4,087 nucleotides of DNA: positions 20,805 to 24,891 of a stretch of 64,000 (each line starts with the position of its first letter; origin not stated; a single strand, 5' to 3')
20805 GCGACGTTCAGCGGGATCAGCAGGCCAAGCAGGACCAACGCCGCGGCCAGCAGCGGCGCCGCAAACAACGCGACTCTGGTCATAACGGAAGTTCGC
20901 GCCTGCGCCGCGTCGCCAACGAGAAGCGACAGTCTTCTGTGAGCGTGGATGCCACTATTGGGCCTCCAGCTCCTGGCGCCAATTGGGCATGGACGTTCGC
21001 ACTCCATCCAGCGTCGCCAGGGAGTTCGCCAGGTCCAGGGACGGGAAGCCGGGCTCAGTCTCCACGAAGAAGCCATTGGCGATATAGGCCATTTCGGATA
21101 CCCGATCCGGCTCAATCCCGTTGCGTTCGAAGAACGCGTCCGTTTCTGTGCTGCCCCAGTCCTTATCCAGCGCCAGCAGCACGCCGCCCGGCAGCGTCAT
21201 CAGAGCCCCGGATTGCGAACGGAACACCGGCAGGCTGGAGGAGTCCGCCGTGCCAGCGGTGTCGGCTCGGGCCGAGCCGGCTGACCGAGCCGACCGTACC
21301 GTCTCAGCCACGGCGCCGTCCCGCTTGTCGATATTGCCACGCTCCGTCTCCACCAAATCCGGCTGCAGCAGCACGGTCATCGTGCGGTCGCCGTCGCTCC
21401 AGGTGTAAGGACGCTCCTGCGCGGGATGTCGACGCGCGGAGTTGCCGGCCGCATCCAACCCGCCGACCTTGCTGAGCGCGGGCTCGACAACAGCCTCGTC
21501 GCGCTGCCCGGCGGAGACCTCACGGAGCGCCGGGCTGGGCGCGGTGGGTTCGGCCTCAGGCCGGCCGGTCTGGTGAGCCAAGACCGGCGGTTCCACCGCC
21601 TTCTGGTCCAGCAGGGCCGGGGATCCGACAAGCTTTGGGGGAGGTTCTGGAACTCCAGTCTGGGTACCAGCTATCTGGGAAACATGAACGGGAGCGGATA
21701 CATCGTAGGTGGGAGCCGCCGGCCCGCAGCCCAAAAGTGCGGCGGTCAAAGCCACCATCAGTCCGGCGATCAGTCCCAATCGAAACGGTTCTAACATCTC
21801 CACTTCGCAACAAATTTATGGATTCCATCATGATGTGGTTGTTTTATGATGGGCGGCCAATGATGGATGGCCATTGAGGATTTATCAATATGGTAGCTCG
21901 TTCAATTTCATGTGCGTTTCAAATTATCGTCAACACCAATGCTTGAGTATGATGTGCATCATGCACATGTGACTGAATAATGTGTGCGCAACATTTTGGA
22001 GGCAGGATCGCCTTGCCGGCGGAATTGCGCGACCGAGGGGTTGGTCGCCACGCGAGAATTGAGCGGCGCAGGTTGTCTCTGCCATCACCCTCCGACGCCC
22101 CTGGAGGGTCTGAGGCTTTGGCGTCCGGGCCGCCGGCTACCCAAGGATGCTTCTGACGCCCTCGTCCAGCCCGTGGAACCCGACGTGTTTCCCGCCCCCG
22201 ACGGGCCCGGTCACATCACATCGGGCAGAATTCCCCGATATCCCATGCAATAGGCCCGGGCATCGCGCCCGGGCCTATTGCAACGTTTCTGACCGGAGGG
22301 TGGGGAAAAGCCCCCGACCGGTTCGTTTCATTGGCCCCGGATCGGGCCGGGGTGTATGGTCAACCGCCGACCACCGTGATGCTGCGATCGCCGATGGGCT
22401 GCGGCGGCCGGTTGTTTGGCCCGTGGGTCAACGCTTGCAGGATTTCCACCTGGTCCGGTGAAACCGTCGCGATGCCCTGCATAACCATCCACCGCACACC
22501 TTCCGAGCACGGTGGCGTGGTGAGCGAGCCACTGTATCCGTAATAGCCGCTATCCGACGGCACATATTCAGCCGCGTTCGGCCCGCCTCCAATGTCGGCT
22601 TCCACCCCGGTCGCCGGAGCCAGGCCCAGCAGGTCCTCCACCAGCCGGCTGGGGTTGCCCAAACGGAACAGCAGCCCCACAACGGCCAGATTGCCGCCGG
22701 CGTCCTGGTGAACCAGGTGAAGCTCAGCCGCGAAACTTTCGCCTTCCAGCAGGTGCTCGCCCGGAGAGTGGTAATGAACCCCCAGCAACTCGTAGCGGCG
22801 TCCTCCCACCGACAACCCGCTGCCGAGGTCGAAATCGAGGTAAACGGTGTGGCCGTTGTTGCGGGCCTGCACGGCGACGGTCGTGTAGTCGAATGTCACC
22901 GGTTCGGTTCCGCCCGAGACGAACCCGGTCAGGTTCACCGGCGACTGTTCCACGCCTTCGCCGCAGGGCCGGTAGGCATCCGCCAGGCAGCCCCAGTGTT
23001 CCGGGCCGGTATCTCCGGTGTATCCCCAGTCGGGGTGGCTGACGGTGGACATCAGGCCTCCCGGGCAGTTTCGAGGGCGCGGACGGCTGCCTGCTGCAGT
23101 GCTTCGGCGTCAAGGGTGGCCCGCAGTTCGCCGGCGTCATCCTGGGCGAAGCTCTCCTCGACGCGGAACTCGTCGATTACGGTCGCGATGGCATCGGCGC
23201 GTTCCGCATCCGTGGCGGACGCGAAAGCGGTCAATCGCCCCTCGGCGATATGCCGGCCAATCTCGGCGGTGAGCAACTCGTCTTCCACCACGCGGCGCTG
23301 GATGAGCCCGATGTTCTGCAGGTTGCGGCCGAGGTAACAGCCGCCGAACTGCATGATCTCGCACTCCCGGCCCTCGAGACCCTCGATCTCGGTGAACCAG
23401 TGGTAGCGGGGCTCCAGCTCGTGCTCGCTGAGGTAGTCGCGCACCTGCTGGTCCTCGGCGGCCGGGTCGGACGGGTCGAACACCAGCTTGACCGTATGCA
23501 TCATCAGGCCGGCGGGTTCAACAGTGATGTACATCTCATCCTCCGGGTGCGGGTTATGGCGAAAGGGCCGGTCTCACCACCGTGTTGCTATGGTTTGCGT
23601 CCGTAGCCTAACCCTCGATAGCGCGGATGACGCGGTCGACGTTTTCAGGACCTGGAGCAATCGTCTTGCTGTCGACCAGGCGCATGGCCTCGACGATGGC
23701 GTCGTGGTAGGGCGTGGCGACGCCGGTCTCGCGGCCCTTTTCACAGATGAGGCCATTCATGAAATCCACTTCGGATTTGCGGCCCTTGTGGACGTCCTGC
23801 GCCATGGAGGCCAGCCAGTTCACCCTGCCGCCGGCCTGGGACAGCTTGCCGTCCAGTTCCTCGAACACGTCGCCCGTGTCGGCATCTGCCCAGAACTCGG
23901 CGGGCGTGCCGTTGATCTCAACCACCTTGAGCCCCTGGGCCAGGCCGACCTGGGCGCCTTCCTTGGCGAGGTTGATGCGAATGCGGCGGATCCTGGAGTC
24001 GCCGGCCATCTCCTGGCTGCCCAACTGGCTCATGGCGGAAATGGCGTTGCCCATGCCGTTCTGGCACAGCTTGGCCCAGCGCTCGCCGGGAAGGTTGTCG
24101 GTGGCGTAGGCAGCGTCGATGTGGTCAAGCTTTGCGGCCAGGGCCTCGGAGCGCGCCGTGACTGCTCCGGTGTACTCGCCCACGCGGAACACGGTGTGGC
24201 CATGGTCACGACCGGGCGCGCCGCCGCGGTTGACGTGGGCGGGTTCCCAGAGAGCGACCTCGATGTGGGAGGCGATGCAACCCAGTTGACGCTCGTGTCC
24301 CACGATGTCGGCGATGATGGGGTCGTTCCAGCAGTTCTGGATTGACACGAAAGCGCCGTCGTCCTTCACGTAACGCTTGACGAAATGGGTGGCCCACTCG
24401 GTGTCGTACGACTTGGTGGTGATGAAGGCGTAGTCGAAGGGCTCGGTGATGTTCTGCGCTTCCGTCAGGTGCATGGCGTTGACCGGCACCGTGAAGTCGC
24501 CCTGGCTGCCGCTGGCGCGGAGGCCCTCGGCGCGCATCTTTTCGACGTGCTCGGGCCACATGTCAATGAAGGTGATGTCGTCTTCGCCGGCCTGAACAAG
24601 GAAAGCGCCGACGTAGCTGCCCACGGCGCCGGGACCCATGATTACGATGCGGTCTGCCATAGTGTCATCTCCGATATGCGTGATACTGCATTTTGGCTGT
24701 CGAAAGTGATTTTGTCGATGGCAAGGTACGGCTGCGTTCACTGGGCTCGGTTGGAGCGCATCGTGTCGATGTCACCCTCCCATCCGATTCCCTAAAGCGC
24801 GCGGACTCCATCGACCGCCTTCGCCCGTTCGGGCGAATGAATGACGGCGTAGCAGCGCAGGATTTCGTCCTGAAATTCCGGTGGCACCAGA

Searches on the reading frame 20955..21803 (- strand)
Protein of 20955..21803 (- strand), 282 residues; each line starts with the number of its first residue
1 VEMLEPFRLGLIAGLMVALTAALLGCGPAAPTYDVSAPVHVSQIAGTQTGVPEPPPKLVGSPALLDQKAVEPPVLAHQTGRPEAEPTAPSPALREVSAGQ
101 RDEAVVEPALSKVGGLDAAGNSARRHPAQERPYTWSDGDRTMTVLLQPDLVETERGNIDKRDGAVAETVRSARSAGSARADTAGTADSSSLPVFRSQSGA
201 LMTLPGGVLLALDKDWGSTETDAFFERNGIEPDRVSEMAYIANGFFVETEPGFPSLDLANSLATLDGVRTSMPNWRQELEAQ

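Call 11: search_protein_families(library=pfam, proteins=[window:20955-21803:-], max_evalue=0.001)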
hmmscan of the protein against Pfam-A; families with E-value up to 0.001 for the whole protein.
window:20955-21803:- (282 aa): 0 families

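Call 46: find_homologous_proteins(query=window:20955-21803:-, max_evalue=0.00001)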
Query window:20955-21803:- (282 aa): 1028 proteins with E <= 0.00001 among 8000 candidates; the best 120 are listed.
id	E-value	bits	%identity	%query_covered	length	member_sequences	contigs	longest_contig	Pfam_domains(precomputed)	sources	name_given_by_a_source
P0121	1.8e-164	564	93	99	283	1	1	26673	-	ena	-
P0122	3.4e-164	563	94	99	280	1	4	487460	-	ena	-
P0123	1.1e-126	440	96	76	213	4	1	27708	-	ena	-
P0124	4.0e-121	422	92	76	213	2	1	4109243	-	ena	-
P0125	2.5e-114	400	69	99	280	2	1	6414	-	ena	-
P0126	2.5e-112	393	67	99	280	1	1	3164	-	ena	-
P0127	1.3e-80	289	55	99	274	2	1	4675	-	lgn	-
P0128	1.3e-80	289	54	99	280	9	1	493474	-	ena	-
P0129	1.2e-73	266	51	100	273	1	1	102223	-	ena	-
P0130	1.7e-71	259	51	99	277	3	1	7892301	-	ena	-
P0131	3.9e-71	258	51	99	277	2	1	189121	-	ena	-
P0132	1.2e-67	247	50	99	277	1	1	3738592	-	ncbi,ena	-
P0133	5.7e-64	234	51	95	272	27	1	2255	-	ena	-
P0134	1.0e-63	234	50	91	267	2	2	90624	-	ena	-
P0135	1.2e-63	233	50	96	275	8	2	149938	-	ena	-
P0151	9.9e-61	224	48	100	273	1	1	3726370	-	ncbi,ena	-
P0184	9.5e-50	188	46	95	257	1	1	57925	-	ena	-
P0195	3.5e-48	183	56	59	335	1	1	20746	-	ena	-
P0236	2.2e-46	177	52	62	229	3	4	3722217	-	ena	-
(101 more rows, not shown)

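Call 51: search_solved_structures(query=A3, max_evalue=10, show_alignments=3)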
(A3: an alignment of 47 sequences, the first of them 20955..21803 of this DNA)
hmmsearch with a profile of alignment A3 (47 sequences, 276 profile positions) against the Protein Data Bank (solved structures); distinct sequences matched with E-value up to 10: 3.
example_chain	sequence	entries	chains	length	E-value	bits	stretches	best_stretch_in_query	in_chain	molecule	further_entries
4hd5_A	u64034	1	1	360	1.1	12.3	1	10-109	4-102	Polysaccharide deacetylase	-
7dtd_A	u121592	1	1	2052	1.5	11.8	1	18-130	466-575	Sodium channel protein type 1 subunit alpha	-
4v33_A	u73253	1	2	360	2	11.4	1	10-108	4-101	POLYSACCHARIDE DEACETYLASE-LIKE PROTEIN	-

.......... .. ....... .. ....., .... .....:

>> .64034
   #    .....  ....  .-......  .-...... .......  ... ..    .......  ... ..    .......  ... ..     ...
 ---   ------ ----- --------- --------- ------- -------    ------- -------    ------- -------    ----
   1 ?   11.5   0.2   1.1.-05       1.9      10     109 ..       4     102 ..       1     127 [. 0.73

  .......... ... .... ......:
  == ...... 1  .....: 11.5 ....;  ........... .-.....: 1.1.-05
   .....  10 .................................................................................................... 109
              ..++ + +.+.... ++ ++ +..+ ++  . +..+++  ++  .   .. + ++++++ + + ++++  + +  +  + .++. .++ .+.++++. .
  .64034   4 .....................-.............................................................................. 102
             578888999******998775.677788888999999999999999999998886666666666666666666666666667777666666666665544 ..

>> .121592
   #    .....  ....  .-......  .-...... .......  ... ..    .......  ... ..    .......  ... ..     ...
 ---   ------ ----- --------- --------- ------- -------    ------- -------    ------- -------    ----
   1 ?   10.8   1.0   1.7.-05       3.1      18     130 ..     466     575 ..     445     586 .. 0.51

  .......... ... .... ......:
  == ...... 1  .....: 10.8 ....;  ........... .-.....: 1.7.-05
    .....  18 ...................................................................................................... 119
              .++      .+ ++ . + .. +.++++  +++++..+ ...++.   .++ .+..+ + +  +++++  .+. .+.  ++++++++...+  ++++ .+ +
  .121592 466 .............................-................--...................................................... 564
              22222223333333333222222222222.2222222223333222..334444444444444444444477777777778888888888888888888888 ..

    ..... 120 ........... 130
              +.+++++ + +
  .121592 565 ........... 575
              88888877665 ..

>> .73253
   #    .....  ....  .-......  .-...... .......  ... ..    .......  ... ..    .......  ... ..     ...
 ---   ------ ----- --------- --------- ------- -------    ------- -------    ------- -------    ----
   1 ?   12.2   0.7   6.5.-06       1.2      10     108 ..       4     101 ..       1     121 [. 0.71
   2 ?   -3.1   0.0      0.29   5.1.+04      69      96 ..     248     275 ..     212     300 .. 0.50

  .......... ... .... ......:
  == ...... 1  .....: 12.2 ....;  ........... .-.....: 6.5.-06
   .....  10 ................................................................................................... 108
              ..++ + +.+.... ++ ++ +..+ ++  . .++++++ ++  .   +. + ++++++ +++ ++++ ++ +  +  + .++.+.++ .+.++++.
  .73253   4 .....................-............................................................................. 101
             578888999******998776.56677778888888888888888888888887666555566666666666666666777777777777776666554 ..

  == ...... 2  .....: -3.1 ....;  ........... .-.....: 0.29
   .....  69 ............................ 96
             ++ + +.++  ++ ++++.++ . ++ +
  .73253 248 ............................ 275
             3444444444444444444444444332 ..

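Call 52: search_protein_families(library=pfam, proteins=[P0184, P0195, P0236, P0128], max_evalue=10)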
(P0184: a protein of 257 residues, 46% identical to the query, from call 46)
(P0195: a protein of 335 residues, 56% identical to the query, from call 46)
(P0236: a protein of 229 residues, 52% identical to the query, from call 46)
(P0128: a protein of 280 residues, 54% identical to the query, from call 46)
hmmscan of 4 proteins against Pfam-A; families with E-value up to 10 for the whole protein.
P0184 (257 aa): 0 families

P0195 (335 aa): 0 families

P0236 (229 aa): 0 families

P0128 (280 aa): 0 families

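Call 56: predict_structure(alignment_id=A3)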
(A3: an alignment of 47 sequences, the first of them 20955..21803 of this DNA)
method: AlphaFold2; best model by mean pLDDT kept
length: 282 residues; sequences in the alignment: 47
mean_pLDDT: 64.0   pTM: 0.47
mean pLDDT of the five models: 64.0, 59.8, 59.3, 50.8, 48.9
residues with pLDDT >= 90: 81; 70-90: 55; 50-70: 25; < 50: 121
segments of 3 or more residues with pLDDT < 50: 35-53, 56-126, 165-188, 279-282
pLDDT, mean of each block of 10 residues (from residue 1): 65 80 64 47 40 49 39 32 32 32 32 30 46 87 91 85 51 38 44 90 91 96 96 92 93 92 93 70 36
secondary structure, 60 per line:
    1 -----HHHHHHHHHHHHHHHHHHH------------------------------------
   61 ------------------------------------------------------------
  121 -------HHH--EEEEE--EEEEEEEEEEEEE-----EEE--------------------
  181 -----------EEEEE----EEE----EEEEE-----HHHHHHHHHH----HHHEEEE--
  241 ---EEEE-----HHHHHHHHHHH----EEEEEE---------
elements in order: H6-24 E133-137 E140-152 E158-160 E192-196 E201-203 E208-212 H218-227 E235-238 E244-247 H253-263 E268-273

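Call 59: fold_search(model_id=the predicted structure, library=pdb)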
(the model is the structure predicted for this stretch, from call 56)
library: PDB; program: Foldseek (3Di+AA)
matches with E <= 10: 478; with E <= 0.001: 0
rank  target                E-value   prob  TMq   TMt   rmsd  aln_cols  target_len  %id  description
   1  4v8a_CF               7.3e-02  0.95  0.19  0.46   6.0        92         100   18  The structure of thermorubin in complex with the 70S ribosome from Thermus thermophilus. (released 2014-07-09)
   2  1fjg_F                7.3e-02  0.94  0.19  0.46   5.9        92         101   18  STRUCTURE OF THE THERMUS THERMOPHILUS 30S RIBOSOMAL SUBUNIT IN COMPLEX WITH THE ANTIBIOTICS STREPTOMYCIN, SPECTINOMYCI (released 2000-09-25)
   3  2bxj_A                7.7e-02  0.91  0.18  0.43   6.9        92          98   20  Double Mutant of the Ribosomal Protein S6 (released 2005-10-26)
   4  8c4x_B                9.7e-02  0.98  0.20  0.59   3.5        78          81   18  PAM Protease (released 2024-07-17)
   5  1cqm_A                1.4e-01  0.92  0.19  0.47   6.1        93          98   18  PROTEIN AGGREGATION AND ALZHEIMER'S DISEASE: CRYSTALLOGRAPHIC ANALYSIS OF THE PHENOMENON. ENGINEERED VERSION OF THE RI (released 2000-09-08)
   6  8cwo_F                2.0e-01  0.89  0.19  0.47   6.3        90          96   13  Cutibacterium acnes 30S ribosomal subunit with Sarecycline bound, body domain only in the local refined map (released 2023-03-15)
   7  5vlh_A                2.4e-01  0.96  0.20  0.16   4.0        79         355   16  Short PCSK9 delta-P' complex with peptide Pep1 (released 2017-08-16)
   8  2bvz                  2.4e-01  0.75  0.18  0.45   6.4        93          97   19  Mutant of the Ribosomal Protein S6 (released 2005-10-26)
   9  2pmh                  2.4e-01  0.60  0.19  0.30   4.9        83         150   13  Crystal structure of Thr132Ala of ST1022 from Sulfolobus tokodaii (released 2008-04-22)
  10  8rwg_e                2.7e-01  0.77  0.18  0.43   6.4        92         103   17  PAO1 wild-type ribosome, R, reference map (released 2025-02-12)
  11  6lpi_E                3.4e-01  0.84  0.20  0.51   4.9        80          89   10  Crystal Structure of AHAS holo-enzyme (released 2020-11-18)
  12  4ybb_AF               3.4e-01  0.69  0.18  0.40   5.9        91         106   18  High-resolution structure of the Escherichia coli ribosome (released 2015-03-18)
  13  1qjh                  3.4e-01  0.57  0.16  0.41   6.5        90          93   22  Protein Aggregation and Alzheimer's Disease: Crystallographic Analysis of the Phenomenon. Engineered version of the ribo (released 2000-06-29)
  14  3whi_B                3.6e-01  0.93  0.19  0.15   2.8        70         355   10  Crystal structure of unautoprocessed form of IS1-inserted Pro-subtilisin E (released 2013-12-25)
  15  2cyy                  3.6e-01  0.77  0.20  0.34   4.3        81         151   10  Crystal structure of PH1519 from Pyrococcus horikosii OT3 (released 2006-09-19)
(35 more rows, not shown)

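Call 73: search_protein_representatives(alignment_id=A3)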
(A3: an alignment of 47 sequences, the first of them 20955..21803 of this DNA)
Query: 47 sequences, 276 profile positions. Proteins with E-value up to 0.001 (for the whole library): 893; up to 1e-10: 580; up to 1e-30: 342. The best 150 are listed.
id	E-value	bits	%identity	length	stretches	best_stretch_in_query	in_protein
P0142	3.9e-118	410.7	-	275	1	2-276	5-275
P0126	1.3e-106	372.8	-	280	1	1-276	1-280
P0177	5.4e-102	357.7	-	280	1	1-276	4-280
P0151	2.3e-99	349.1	-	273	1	1-276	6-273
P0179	3.3e-94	332.2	-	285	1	2-276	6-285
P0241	1.4e-90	320.2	-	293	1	2-276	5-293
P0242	3.6e-85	302.5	-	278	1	4-276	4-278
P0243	1.3e-80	287.5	-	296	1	6-275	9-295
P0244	2.3e-80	286.8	-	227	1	49-276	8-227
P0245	6.2e-80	285.4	-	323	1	5-276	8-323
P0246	9.9e-80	284.7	-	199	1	75-276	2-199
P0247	3.2e-79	283.0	-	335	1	3-276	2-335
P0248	3.8e-79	282.8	-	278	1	7-276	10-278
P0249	5.8e-79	282.2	-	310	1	8-275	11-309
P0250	6.6e-79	282.0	-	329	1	9-276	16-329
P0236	1.6e-78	280.7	-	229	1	60-276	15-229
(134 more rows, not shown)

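Call 76: list_cluster_members(proteins=[P0121, P0122, P0132, P0151, P0053, P0001, P0002])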
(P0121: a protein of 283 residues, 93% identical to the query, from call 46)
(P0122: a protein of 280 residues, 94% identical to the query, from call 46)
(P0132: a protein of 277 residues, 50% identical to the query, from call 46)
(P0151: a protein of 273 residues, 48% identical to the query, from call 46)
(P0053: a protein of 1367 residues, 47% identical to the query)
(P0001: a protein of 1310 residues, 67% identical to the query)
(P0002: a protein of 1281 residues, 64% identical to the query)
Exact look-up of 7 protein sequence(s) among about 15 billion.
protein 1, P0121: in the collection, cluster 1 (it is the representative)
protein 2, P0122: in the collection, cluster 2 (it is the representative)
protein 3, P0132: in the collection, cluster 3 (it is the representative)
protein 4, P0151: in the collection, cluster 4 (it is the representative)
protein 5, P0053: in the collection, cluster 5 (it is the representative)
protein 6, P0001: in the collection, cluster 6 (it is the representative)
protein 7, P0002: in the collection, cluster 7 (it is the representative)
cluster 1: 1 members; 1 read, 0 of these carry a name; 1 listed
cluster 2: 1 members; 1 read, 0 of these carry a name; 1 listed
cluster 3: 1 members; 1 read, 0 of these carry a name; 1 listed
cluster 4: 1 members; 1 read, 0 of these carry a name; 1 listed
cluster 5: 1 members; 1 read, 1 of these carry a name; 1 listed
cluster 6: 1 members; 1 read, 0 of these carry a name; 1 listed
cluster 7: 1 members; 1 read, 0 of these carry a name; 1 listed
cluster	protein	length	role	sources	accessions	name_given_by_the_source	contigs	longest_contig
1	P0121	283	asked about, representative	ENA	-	-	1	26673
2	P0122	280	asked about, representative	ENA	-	-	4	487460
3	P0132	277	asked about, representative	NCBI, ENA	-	-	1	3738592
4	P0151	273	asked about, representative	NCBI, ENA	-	-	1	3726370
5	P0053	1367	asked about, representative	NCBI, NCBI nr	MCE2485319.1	MAG: S8 family serine peptidase [Desulfurellaceae bacterium] | S8 family serine peptidase [Desulfurellaceae bacterium]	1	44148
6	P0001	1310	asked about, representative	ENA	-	-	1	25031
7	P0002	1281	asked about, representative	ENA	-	-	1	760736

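Call 77: find_encoding_contigs(protein=P0122, flank=10000, max_places=6)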
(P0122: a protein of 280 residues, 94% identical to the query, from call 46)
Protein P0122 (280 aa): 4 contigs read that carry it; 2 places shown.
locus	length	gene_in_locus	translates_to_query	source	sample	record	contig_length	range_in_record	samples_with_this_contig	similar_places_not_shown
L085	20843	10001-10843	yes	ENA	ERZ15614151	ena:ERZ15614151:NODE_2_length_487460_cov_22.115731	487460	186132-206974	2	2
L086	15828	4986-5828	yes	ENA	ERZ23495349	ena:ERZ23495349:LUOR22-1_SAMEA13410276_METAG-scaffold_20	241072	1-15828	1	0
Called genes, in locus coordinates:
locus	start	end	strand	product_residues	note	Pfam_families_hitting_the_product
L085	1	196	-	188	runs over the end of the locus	PF05685:Uma2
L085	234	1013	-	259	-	PF00561:Abhydrolase_1, PF12146:Hydrolase_4, PF12697:Abhydrolase_6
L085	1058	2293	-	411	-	PF00296:Bac_luciferase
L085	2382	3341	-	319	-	PF14338:Mrr_N, PF04471:Mrr_cat, PF22722:NA-iREase1 (weak), PF13156:Mrr_cat_2 (weak)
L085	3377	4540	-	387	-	PF00296:Bac_luciferase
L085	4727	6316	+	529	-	PF00389:2-Hacid_dh, PF02826:2-Hacid_dh_C, PF19304:PGDH_inter, PF01842:ACT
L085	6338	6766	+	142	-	PF08780:NTase_sub_bind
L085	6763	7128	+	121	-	PF18765:Polbeta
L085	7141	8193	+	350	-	PF02558:ApbA, PF08546:ApbA_C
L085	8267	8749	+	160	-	-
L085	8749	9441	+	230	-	PF00194:Carb_anhydrase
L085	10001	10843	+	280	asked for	-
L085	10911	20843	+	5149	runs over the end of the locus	PF00041:fn3, PF00082:Peptidase_S8, PF00041:fn3, PF01483:P_proprotein, PF00041:fn3 (weak), PF00028:Cadherin (weak), PF00028:Cadherin (weak), PF17803:Cadherin_4 (weak), +5 more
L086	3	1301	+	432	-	?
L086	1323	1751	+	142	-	PF08780:NTase_sub_bind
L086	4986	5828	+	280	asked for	-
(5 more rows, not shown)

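Call 81: search_protein_families(library=ncbifam, proteins=[window:20955-21803:-], max_evalue=0.001)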
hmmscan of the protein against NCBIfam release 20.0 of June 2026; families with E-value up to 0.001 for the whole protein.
window:20955-21803:- (282 aa): 0 families

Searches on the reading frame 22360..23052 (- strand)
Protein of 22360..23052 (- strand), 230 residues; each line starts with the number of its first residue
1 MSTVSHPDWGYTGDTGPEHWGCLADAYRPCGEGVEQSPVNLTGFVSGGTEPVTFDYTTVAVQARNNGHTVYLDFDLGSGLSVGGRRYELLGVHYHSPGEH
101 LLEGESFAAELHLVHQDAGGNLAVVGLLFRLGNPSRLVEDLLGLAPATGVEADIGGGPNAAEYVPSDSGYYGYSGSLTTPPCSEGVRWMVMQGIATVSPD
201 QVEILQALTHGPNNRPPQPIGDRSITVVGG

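Call 11: search_protein_families(library=pfam, proteins=[window:22360-23052:-], max_evalue=0.001)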
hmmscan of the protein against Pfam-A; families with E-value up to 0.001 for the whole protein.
window:22360-23052:- (230 aa): 1 family
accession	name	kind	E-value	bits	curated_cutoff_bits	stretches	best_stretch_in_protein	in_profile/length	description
PF00194.26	Carb_anhydrase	-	4.1e-30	105.7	27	1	16-226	2-251/254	Eukaryotic-type carbonic anhydrase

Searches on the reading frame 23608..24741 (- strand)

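Call 11: search_protein_families(library=pfam, proteins=[window:23608-24741:-], max_evalue=0.001)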
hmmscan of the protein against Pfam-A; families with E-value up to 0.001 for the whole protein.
window:23608-24741:- (377 aa): 3 families
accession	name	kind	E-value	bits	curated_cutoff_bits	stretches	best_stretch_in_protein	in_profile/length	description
PF02558.23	ApbA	-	3e-26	92.3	22.2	1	32-176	1-140/150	Ketopantoate reductase PanE/ApbA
PF08546.17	ApbA_C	-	3.5e-19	69.8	22.7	1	219-355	4-123/125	Ketopantoate reductase PanE/ApbA C terminal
PF02254.24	TrkA_N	-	0.00054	20.7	23.8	0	32-82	1-48/116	TrkA-N domain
